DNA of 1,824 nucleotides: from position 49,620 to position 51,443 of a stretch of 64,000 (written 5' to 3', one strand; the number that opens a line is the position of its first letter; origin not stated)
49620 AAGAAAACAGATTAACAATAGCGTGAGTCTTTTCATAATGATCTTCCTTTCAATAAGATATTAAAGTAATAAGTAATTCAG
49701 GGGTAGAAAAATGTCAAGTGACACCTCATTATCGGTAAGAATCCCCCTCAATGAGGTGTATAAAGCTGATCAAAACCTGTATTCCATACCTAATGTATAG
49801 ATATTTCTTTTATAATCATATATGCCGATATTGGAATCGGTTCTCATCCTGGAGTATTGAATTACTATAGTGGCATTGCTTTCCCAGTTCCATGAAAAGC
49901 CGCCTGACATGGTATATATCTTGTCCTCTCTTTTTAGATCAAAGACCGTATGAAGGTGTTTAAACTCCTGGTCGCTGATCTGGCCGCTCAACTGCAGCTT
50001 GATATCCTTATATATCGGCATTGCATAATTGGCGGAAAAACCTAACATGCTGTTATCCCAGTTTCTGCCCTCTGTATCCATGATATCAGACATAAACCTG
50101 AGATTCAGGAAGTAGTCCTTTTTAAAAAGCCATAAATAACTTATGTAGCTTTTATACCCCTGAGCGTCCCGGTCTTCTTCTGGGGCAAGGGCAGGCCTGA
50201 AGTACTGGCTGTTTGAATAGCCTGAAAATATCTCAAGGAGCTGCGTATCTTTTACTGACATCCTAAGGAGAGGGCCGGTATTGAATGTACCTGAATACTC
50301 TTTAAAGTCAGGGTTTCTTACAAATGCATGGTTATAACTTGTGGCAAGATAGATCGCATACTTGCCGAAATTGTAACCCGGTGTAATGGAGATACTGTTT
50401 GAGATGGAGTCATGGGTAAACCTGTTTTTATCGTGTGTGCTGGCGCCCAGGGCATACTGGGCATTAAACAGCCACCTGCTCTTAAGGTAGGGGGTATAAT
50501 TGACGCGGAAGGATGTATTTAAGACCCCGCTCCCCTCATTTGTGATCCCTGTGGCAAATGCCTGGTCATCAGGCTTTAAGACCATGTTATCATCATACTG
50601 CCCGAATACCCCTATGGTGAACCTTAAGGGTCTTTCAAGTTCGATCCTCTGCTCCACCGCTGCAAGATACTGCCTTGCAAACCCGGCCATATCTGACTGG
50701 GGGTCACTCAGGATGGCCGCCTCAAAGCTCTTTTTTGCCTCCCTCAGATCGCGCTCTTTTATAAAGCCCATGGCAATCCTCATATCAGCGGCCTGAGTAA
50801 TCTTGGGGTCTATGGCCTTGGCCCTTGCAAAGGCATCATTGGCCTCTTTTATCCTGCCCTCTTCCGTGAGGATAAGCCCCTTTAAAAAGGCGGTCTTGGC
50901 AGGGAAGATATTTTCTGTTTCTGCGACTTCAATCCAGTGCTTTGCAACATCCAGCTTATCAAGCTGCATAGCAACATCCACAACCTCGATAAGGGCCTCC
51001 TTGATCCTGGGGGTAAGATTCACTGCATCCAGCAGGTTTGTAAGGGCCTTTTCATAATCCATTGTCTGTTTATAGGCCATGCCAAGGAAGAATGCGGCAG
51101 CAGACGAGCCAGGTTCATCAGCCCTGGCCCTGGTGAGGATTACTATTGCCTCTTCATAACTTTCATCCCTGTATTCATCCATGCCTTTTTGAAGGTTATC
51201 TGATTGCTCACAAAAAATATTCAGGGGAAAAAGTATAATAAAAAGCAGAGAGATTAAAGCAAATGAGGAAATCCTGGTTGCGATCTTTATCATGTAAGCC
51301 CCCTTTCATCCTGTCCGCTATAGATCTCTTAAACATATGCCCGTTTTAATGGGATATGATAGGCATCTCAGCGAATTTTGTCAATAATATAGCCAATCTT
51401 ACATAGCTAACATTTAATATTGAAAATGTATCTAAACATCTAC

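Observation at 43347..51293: Adjacent co-directional envelope cluster: TPR/beta-barrel OMP - Skp - lytic transglycosylase - 1,361-aa FecR-domain protein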

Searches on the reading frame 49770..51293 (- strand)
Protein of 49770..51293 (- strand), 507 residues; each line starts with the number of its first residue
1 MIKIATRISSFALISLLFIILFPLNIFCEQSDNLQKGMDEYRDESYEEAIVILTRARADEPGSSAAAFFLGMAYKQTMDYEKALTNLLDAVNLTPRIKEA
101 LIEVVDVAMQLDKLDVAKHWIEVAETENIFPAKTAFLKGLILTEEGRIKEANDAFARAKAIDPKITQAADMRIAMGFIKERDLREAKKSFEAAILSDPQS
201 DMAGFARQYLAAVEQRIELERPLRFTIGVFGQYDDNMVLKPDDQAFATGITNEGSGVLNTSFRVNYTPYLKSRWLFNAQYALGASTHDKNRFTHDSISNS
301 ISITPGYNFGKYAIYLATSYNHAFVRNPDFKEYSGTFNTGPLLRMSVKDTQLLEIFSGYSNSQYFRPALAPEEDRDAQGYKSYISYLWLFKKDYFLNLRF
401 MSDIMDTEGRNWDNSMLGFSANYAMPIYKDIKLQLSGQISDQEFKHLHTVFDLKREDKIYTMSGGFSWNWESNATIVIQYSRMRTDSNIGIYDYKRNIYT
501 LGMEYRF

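Call 5: search_protein_families(library=pfam, proteins=[window:49770-51293:-], max_evalue=0.1)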
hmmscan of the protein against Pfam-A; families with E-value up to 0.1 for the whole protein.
window:49770-51293:- (507 aa): 17 families
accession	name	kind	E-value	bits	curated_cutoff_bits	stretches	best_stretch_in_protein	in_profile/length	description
PF07719.23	TPR_2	-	2.8e-10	39.9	27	1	133-164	2-33/34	Tetratricopeptide repeat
PF13181.12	TPR_8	-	8.9e-09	35.3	25.7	0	67-95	4-32/34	Tetratricopeptide repeat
PF14559.12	TPR_19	-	1.2e-07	32.3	25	1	44-85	5-46/68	Tetratricopeptide repeat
PF13432.12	TPR_16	-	4.9e-07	30.5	32.7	1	34-89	1-55/65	Tetratricopeptide repeat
PF09976.15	TPR_21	-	4.2e-06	27.1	25.5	1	33-160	45-174/193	Tetratricopeptide repeat-like domain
PF00515.34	TPR_1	-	2.1e-05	24.6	27.8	0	70-85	7-22/34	Tetratricopeptide repeat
PF13424.12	TPR_12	-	8.9e-05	23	30.1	1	45-93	25-74/77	Tetratricopeptide repeat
PF11059.14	DUF2860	-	0.00015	21.5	22.9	1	374-506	160-294/294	Protein of unknown function (DUF2860)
PF13428.12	TPR_14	-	0.00018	22.3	23.5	0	40-71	11-42/44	Tetratricopeptide repeat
PF25064.1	ARM_TT21_5th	-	0.00031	21.5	27.8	1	76-169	13-108/117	TT21 fifth ARM repeats domain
PF10082.15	BBP2_2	-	0.00042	19.7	23.7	1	429-506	306-377/378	Putative beta-barrel porin 2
PF25063.1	ARM_TT21_C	-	0.0014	18.9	35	1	45-186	36-183/209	Tetratricopeptide repeat protein 21 C-terminal ARM domain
PF12895.13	ANAPC3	-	0.0018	18.9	27.2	1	45-115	4-73/82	Anaphase-promoting complex, cyclosome, subunit 3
PF13174.12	TPR_6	-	0.0036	18.3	26.3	0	169-200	2-33/33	Tetratricopeptide repeat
PF21545.3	T7SS_EccA1_N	-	0.013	15.3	27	1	42-169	111-242/272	T7SS, ESX-1 secretion system protein EccA1, N-terminal domain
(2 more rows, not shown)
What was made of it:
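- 49770..51293 (-): TPR + 14-stranded β-barrel outer-membrane protein (507 aa). Signal peptide at about 51210-51293, TPR domain at 50637-51200, barrel at 49776-50627, C-terminal YRF β-signal. DUF2860 scores 1.5e-4 and BBP2_2 scores 4e-4, both below their cutoffs (call 5).
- Checked: 49770-51293, 507 aa. It carries TPR_2/TPR_8/TPR_19 hits and a C-terminal barrel ending ...GMEYRF (call 5).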

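Call 6: search_protein_families(library=ncbifam, proteins=[window:49770-51293:-], max_evalue=0.1)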
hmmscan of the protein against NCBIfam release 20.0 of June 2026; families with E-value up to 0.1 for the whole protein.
window:49770-51293:- (507 aa): 13 families
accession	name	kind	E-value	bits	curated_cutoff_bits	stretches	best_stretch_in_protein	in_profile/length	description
TIGR02917.1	PEP_TPR_lipo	equivalog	7.6e-13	47.2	312.2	1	43-200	376-532/899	XrtA/PEP-CTERM system TPR-repeat protein PrsT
TIGR03014.2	EpsL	equivalog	2.8e-09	36.5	275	1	373-507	249-385/385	XrtB/PEP-CTERM-associated polysaccharide biosynthesis outer membrane protein EpsL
NF040959.1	MamA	equivalog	6.3e-09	35.6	200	1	36-96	111-171/204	magnetosome protein MamA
TIGR02521.1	type_IV_pilW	equivalog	2.9e-07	30.3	154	1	33-166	34-169/234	type IV pilus biogenesis/stability protein PilW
TIGR02795.1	tol_pal_ybgF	equivalog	1.3e-06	29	90.1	0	33-119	5-97/119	tol-pal system protein YbgF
TIGR03016.1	pepcterm_hypo_1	hypoth_equivalog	0.00018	20.6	90.85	1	406-507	375-477/477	TIGR03016 family PEP-CTERM system-associated outer membrane protein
TIGR02552.1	LcrH_SycD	equivalog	0.00028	20.6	104.8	0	36-123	24-111/136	SycD/LcrH family type III secretion system chaperone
NF047371.1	FlcA_CTERM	equivalog_domain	0.00031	19.3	300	0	36-96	319-379/646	periplasmic flagellar collar protein FlcA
NF047507.1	TPR_BatC_Lepto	exception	0.00043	19.8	175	0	36-100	64-132/214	TPR repeat-containing protein BatC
NF041054.1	WAxxUGC_long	equivalog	0.015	14.6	300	0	95-127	130-162/354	ResA-like WAxxUGC motif-containing protein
NF033762.1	social_mot_Tgl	equivalog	0.047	13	225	0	139-192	177-229/252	social motility TPR repeat lipoprotein Tgl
NF008757.0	PRK11788.1-5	equivalog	0.049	12.8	363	0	62-167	139-249/388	lipopolysaccharide assembly protein LapB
NF008756.0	PRK11788.1-4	equivalog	0.055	12.5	474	0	27-156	183-306/389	lipopolysaccharide assembly protein LapB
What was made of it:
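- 49770..51293 (-): The EpsL C-terminus matches at 2.8e-9, far below its cutoff (call 6).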

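Call 9: find_encoding_contigs(protein=window:49770-51293:-, flank=10000, max_places=6)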
Protein window:49770-51293:- (507 aa): 1 contig read that carries it; 1 place shown.
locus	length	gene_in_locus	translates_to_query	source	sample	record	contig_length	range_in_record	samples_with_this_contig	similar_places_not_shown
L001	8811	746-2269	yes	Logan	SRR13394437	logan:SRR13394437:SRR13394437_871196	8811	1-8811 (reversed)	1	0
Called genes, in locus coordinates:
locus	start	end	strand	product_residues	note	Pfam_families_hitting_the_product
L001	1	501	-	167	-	?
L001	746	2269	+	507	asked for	PF09976:TPR_21 (faint), PF00515:TPR_1 (faint), PF07719:TPR_2 (faint), PF13181:TPR_8 (faint), PF13432:TPR_16 (faint), PF14559:TPR_19 (faint), PF21033:RMD1-3 (faint)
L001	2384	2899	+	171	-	PF03938:OmpH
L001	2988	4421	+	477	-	PF01464:SLT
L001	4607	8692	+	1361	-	PF04773:FecR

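Call 10: find_homologous_proteins(query=window:49770-51293:-, max_evalue=0.001)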
Query window:49770-51293:- (507 aa): 498 proteins with E <= 0.001 among 8000 candidates; the best 120 are listed.
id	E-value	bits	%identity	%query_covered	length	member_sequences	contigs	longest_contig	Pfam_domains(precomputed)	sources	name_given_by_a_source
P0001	0.0e+0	1059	91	100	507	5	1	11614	PF09976.16,PF11059.15,PF00515.35,PF21033.5,PF13432.13,PF13181.13,PF07719.24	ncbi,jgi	jgi:tetratricopeptide (TPR) repeat protein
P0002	0.0e+0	1034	89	100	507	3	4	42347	PF14559.13,PF25063.1,PF09976.16,PF00515.35,PF21033.5,PF13432.13,PF13181.13,PF25064.2,PF07719.24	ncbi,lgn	-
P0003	0.0e+0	1014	87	100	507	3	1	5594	PF14559.13,PF25063.1,PF09976.16,PF00515.35,PF21033.5,PF13432.13,PF13181.13,PF25064.2,PF07719.24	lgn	-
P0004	4.1e-297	1003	84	100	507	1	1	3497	PF14559.13,PF09976.16,PF00515.35,PF21033.5,PF13432.13,PF13181.13,PF07719.24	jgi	jgi:tetratricopeptide (TPR) repeat protein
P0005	1.5e-293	992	84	100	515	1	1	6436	PF14559.13,PF00515.35,PF21033.5,PF13432.13,PF13181.13,PF25064.2,PF07719.24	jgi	jgi:tetratricopeptide (TPR) repeat protein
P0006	2.0e-251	853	72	100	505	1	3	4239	PF14559.13,PF00515.35,PF21033.5,PF13181.13,PF25064.2,PF07719.24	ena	-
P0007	8.0e-250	848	74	95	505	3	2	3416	PF14559.13,PF09976.16,PF13414.13,PF11059.15,PF21545.4,PF00515.35,PF21033.5,PF13432.13,PF13181.13,PF25064.2,PF07719.24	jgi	jgi:Tfp pilus assembly protein PilF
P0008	1.8e-247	840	70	100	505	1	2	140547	PF14559.13,PF00515.35,PF21033.5,PF13432.13,PF13181.13,PF07719.24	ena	-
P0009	8.3e-247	838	71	100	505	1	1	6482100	PF14559.13,PF11059.15,PF00515.35,PF21033.5,PF13432.13,PF13181.13,PF07719.24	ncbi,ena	-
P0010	2.5e-242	823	71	95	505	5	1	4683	PF14559.13,PF11059.15,PF00515.35,PF21033.5,PF13432.13,PF13181.13,PF07719.24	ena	-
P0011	3.0e-242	823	70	97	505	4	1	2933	PF11059.15,PF00515.35,PF21033.5,PF13432.13,PF13181.13,PF07719.24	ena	-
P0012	2.3e-241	820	71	96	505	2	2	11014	PF14559.13,PF11059.15,PF00515.35,PF21033.5,PF13432.13,PF13181.13,PF25064.2,PF07719.24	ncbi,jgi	ncbi:MAG: DUF2860 family protein [Desulfobacteraceae bacterium]|jgi:tetratricopeptide (TPR) repeat p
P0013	1.0e-239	814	70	95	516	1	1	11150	PF14559.13,PF11059.15,PF00515.35,PF21033.5,PF13432.13,PF13181.13,PF07719.24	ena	-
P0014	5.8e-239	812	71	95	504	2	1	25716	PF25063.1,PF13414.13,PF21545.4,PF13428.13,PF25064.2,PF14559.13,PF24575.2,PF11059.15,PF00515.35,PF21033.5,PF13432.13,PF13181.13,PF07719.24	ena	-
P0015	3.8e-235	799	68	100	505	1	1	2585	PF14559.13,PF11059.15,PF00515.35,PF21033.5,PF13432.13,PF13181.13,PF07719.24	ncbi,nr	ncbi:MAG: DUF2860 family protein [Deltaproteobacteria bacterium]|nr:DUF2860 family protein [Deltapro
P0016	8.0e-235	798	69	99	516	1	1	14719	PF14559.13,PF11059.15,PF00515.35,PF21033.5,PF13432.13,PF13181.13,PF07719.24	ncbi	-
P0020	1.4e-214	731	63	100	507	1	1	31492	PF25063.1,PF09976.16,PF13414.13,PF21545.4,PF10082.16,PF13428.13,PF25064.2,PF14559.13,PF00515.35,PF13424.13,PF21033.5,PF13432.13,PF13181.13,PF07719.24,PF13174.13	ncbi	ncbi:tetratricopeptide repeat protein [Thermodesulfobacteriota bacterium]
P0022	3.1e-208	710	61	100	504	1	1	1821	PF09976.16,PF13414.13,PF04575.20,PF21545.4,PF13176.13,PF13428.13,PF25064.2,PF14559.13,PF13505.13,PF00515.35,PF12895.14,PF13424.13,PF21033.5,PF13432.13,PF13181.13,PF07719.24,PF13174.13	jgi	jgi:tetratricopeptide (TPR) repeat protein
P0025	2.5e-206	704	61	95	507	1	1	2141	PF25063.1,PF21545.4,PF10082.16,PF25064.2,PF14559.13,PF11059.15,PF00515.35,PF12895.14,PF13424.13,PF21033.5,PF13432.13,PF13181.13,PF07719.24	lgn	-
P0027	1.4e-200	685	59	98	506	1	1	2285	PF09976.16,PF13414.13,PF21545.4,PF10082.16,PF25064.2,PF14559.13,PF24575.2,PF00515.35,PF13424.13,PF21033.5,PF13432.13,PF13181.13,PF07719.24,PF13174.13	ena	-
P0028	2.2e-200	685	60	100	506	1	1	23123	PF13414.13,PF21545.4,PF10082.16,PF13428.13,PF25064.2,PF14559.13,PF24575.2,PF11059.15,PF00515.35,PF13424.13,PF21033.5,PF13432.13,PF13181.13,PF07719.24,PF13174.13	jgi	jgi:tetratricopeptide (TPR) repeat protein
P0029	2.8e-200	684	59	100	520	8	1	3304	PF13414.13,PF21545.4,PF10082.16,PF13428.13,PF25064.2,PF14559.13,PF24575.2,PF11059.15,PF00515.35,PF12895.14,PF13424.13,PF21033.5,PF13432.13,PF13181.13,PF07719.24,PF13174.13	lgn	-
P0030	1.2e-199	682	60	100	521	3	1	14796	PF13414.13,PF21545.4,PF10082.16,PF13428.13,PF25064.2,PF14559.13,PF24575.2,PF11059.15,PF00515.35,PF13424.13,PF21033.5,PF13432.13,PF13181.13,PF07719.24,PF13174.13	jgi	jgi:tetratricopeptide (TPR) repeat protein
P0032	2.0e-198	678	60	100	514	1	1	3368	PF09976.16,PF13414.13,PF21545.4,PF13176.13,PF10082.16,PF13428.13,PF25064.2,PF14559.13,PF24575.2,PF00515.35,PF12895.14,PF13424.13,PF21033.5,PF13432.13,PF13181.13,PF07719.24,PF13174.13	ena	-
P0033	9.8e-198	676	60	100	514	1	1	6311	PF09976.16,PF13414.13,PF21545.4,PF13176.13,PF10082.16,PF13428.13,PF25064.2,PF14559.13,PF00515.35,PF12895.14,PF13424.13,PF21033.5,PF13432.13,PF13181.13,PF07719.24,PF13174.13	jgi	-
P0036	2.0e-195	668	58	96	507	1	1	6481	PF25063.1,PF09976.16,PF13414.13,PF13609.13,PF21545.4,PF10082.16,PF13428.13,PF25064.2,PF14559.13,PF24575.2,PF00515.35,PF12895.14,PF13424.13,PF21033.5,PF13432.13,PF13181.13,PF07719.24,PF13174.13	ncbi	-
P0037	4.8e-195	667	58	99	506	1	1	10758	PF09976.16,PF13414.13,PF21545.4,PF10082.16,PF13428.13,PF25064.2,PF14559.13,PF24575.2,PF00515.35,PF13424.13,PF21033.5,PF13432.13,PF13181.13,PF07719.24,PF13174.13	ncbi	ncbi:tetratricopeptide repeat protein [Thermodesulfobacteriota bacterium]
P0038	1.0e-194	666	59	100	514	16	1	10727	PF13414.13,PF21545.4,PF10082.16,PF13428.13,PF25064.2,PF14559.13,PF00515.35,PF13424.13,PF21033.5,PF13432.13,PF13181.13,PF07719.24,PF13174.13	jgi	jgi:tetratricopeptide (TPR) repeat protein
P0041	1.0e-192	659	57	100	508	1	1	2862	PF25063.1,PF09976.16,PF13414.13,PF21545.4,PF13176.13,PF10082.16,PF13428.13,PF25064.2,PF14559.13,PF00515.35,PF12895.14,PF13424.13,PF21033.5,PF13432.13,PF13181.13,PF07719.24,PF13174.13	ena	-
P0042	1.9e-190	652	57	96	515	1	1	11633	PF14559.13,PF21545.4,PF00515.35,PF13424.13,PF13432.13,PF10082.16,PF13428.13,PF13181.13,PF25064.2,PF07719.24,PF13174.13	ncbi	-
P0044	4.1e-189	647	55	100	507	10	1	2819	PF09976.16,PF13414.13,PF21545.4,PF10082.16,PF13428.13,PF25064.2,PF14559.13,PF00515.35,PF12895.14,PF21033.5,PF13432.13,PF13181.13,PF07719.24,PF13174.13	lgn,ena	-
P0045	2.1e-188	645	56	100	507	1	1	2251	PF14559.13,PF09976.16,PF21545.4,PF00515.35,PF21033.5,PF13432.13,PF10082.16,PF13428.13,PF13181.13,PF25064.2,PF07719.24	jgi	jgi:tetratricopeptide (TPR) repeat protein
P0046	2.2e-188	645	58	100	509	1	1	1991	PF14559.13,PF09976.16,PF04575.20,PF21545.4,PF00515.35,PF21033.5,PF13432.13,PF13428.13,PF13181.13,PF25064.2,PF07719.24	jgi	jgi:tetratricopeptide (TPR) repeat protein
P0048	4.8e-186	637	57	95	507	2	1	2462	PF25063.1,PF10082.16,PF13428.13,PF25064.2,PF14559.13,PF11059.15,PF00515.35,PF13424.13,PF21033.5,PF13432.13,PF13181.13,PF07719.24,PF13174.13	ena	-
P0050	2.3e-184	632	54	99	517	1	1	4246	PF14559.13,PF00515.35,PF13424.13,PF21033.5,PF13432.13,PF10082.16,PF13181.13,PF25064.2,PF07719.24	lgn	-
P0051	2.8e-183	628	54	100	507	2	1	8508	PF13414.13,PF13176.13,PF10082.16,PF13428.13,PF25064.2,PF14559.13,PF24575.2,PF00515.35,PF13424.13,PF21033.5,PF13432.13,PF13181.13,PF07719.24,PF13174.13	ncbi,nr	ncbi:MAG: tetratricopeptide repeat protein [Deltaproteobacteria bacterium]|nr:tetratricopeptide repe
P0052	5.2e-183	627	55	100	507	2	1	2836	PF09976.16,PF13414.13,PF21545.4,PF10082.16,PF13428.13,PF25064.2,PF14559.13,PF00515.35,PF21033.5,PF13432.13,PF13181.13,PF07719.24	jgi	jgi:tetratricopeptide (TPR) repeat protein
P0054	6.4e-180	617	53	96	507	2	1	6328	PF09976.16,PF13414.13,PF10082.16,PF13428.13,PF25064.2,PF14559.13,PF00515.35,PF12895.14,PF21033.5,PF13432.13,PF13181.13,PF07719.24,PF13174.13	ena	-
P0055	6.5e-179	614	52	97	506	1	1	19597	PF13176.13,PF13428.13,PF25064.2,PF14559.13,PF11059.15,PF00515.35,PF12895.14,PF13424.13,PF21033.5,PF13432.13,PF13181.13,PF07719.24,PF13174.13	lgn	-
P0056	1.2e-178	613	54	100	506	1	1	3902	PF13414.13,PF04575.20,PF21545.4,PF13176.13,PF10082.16,PF13428.13,PF25064.2,PF14559.13,PF24575.2,PF00515.35,PF12895.14,PF13424.13,PF21033.5,PF13432.13,PF13181.13,PF07719.24,PF13174.13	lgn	-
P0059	1.3e-176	606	53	96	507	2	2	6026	PF14559.13,PF09976.16,PF13414.13,PF00515.35,PF12895.14,PF21033.5,PF13432.13,PF10082.16,PF13181.13,PF25064.2,PF07719.24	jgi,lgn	jgi:tetratricopeptide (TPR) repeat protein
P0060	5.9e-176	604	53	99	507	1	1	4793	PF14559.13,PF09976.16,PF13414.13,PF00515.35,PF21033.5,PF13432.13,PF10082.16,PF13428.13,PF13181.13,PF25064.2,PF07719.24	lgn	-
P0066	2.6e-171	589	52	95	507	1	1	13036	PF09976.16,PF13414.13,PF10082.16,PF13428.13,PF25064.2,PF14559.13,PF00515.35,PF12895.14,PF13424.13,PF21033.5,PF13432.13,PF13181.13,PF07719.24,PF13174.13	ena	-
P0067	3.0e-171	588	53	97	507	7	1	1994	PF09976.16,PF10082.16,PF13428.13,PF25064.2,PF14559.13,PF11059.15,PF00515.35,PF12895.14,PF21033.5,PF13432.13,PF13181.13,PF07719.24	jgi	-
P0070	2.8e-169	582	52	99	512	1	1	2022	PF25063.1,PF13176.13,PF13428.13,PF25064.2,PF14559.13,PF11059.15,PF00515.35,PF12895.14,PF13424.13,PF21033.5,PF13432.13,PF13181.13,PF07719.24,PF13174.13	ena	-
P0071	3.5e-169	582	51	98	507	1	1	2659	PF14559.13,PF00515.35,PF21033.5,PF13432.13,PF10082.16,PF13428.13,PF13181.13,PF25064.2,PF07719.24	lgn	-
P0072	8.6e-169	580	53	99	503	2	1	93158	PF25063.1,PF09976.16,PF13428.13,PF25064.2,PF14559.13,PF24575.2,PF11059.15,PF00515.35,PF12895.14,PF13424.13,PF21033.5,PF13432.13,PF13181.13,PF07719.24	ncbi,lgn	-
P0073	1.2e-168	580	52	97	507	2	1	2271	PF14559.13,PF11059.15,PF00515.35,PF12895.14,PF21033.5,PF13432.13,PF13428.13,PF13181.13,PF25064.2,PF07719.24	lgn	-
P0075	3.1e-168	578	52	97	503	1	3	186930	PF25063.1,PF09976.16,PF13414.13,PF13428.13,PF25064.2,PF14559.13,PF24575.2,PF11059.15,PF00515.35,PF12895.14,PF13424.13,PF21033.5,PF13432.13,PF13181.13,PF07719.24,PF13174.13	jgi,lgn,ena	-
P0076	4.2e-168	578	52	95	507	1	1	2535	PF13414.13,PF10082.16,PF13428.13,PF25064.2,PF14559.13,PF00515.35,PF12895.14,PF21033.5,PF13432.13,PF13181.13,PF07719.24,PF13174.13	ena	-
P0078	2.9e-167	575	50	99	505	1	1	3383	PF25063.1,PF09976.16,PF13414.13,PF12569.15,PF10082.16,PF13428.13,PF25064.2,PF14559.13,PF00515.35,PF12895.14,PF13424.13,PF21033.5,PF13432.13,PF13181.13,PF07719.24,PF13174.13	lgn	-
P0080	5.3e-167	574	50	95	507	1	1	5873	PF25063.1,PF09976.16,PF21545.4,PF10082.16,PF13428.13,PF25064.2,PF14559.13,PF24575.2,PF00515.35,PF12895.14,PF21033.5,PF13432.13,PF13181.13,PF07719.24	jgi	jgi:tetratricopeptide (TPR) repeat protein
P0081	7.0e-167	574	50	100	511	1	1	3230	PF09976.16,PF13414.13,PF21545.4,PF10082.16,PF13428.13,PF25064.2,PF14559.13,PF24575.2,PF00515.35,PF12895.14,PF13424.13,PF21033.5,PF13432.13,PF13181.13,PF07719.24,PF13174.13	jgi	jgi:tetratricopeptide (TPR) repeat protein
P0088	8.2e-166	571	52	94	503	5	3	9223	PF14559.13,PF25063.1,PF11059.15,PF00515.35,PF12895.14,PF13424.13,PF21033.5,PF13432.13,PF13181.13,PF25064.2,PF07719.24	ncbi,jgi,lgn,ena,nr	ncbi:MAG: DUF2860 family protein [Deltaproteobacteria bacterium]|nr:DUF2860 family protein [Deltapro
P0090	1.1e-165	570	51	95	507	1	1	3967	PF13414.13,PF10082.16,PF13428.13,PF25064.2,PF14559.13,PF00515.35,PF12895.14,PF13424.13,PF21033.5,PF13432.13,PF13181.13,PF07719.24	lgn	-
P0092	5.9e-165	568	49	100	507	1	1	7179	PF09976.16,PF13414.13,PF13176.13,PF10082.16,PF13428.13,PF25064.2,PF14559.13,PF00515.35,PF12895.14,PF13424.13,PF21033.5,PF13432.13,PF13181.13,PF07719.24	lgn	-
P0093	6.9e-165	567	51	99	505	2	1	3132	PF14559.13,PF13414.13,PF00515.35,PF13424.13,PF21033.5,PF13432.13,PF10082.16,PF13181.13,PF25064.2,PF07719.24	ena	-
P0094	8.5e-165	567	50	100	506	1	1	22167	PF09976.16,PF12569.15,PF13428.13,PF04733.21,PF25064.2,PF14559.13,PF11059.15,PF00515.35,PF12895.14,PF13424.13,PF21033.5,PF13432.13,PF13181.13,PF07719.24,PF13174.13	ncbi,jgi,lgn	-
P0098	8.0e-162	557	51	99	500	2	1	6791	PF14559.13,PF24575.2,PF13414.13,PF00515.35,PF21033.5,PF13432.13,PF10082.16,PF13181.13,PF07719.24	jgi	jgi:tetratricopeptide (TPR) repeat protein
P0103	7.7e-161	554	52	91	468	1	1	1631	PF09976.16,PF13414.13,PF13609.13,PF10082.16,PF25064.2,PF14559.13,PF00515.35,PF12895.14,PF21033.5,PF13432.13,PF13181.13,PF07719.24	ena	-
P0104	1.1e-160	554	51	99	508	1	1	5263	PF23914.2,PF13414.13,PF13176.13,PF13428.13,PF14559.13,PF11059.15,PF00515.35,PF12895.14,PF13424.13,PF21033.5,PF13432.13,PF13181.13,PF07719.24,PF13174.13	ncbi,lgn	-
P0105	7.7e-160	551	48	98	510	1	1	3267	PF25063.1,PF04575.20,PF10082.16,PF13428.13,PF14559.13,PF11059.15,PF00515.35,PF12895.14,PF13424.13,PF21033.5,PF13432.13,PF13181.13,PF07719.24,PF13174.13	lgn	-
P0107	2.0e-158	546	57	80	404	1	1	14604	PF00515.35,PF21033.5,PF10082.16,PF13181.13,PF07719.24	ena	-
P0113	1.3e-156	540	47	99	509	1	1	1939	PF13414.13,PF04575.20,PF10082.16,PF13428.13,PF25064.2,PF14559.13,PF11059.15,PF00515.35,PF12895.14,PF13424.13,PF21033.5,PF13432.13,PF13181.13,PF07719.24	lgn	-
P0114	1.8e-156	540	50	94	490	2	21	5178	PF11059.15,PF00515.35,PF13432.13,PF10082.16,PF13181.13,PF07719.24,PF13174.13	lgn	-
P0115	1.9e-156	540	50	98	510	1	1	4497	PF14559.13,PF11059.15,PF00515.35,PF12895.14,PF21033.5,PF13432.13,PF10082.16,PF13428.13,PF13181.13,PF07719.24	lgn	-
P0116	9.7e-156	537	49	98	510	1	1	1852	PF04575.20,PF10082.16,PF13428.13,PF25064.2,PF14559.13,PF11059.15,PF00515.35,PF12895.14,PF21033.5,PF13432.13,PF13181.13,PF07719.24,PF13174.13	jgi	-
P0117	1.1e-155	537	49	100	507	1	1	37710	PF13414.13,PF10082.16,PF25064.2,PF14559.13,PF24575.2,PF11059.15,PF00515.35,PF13424.13,PF21033.5,PF13432.13,PF13181.13,PF07719.24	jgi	-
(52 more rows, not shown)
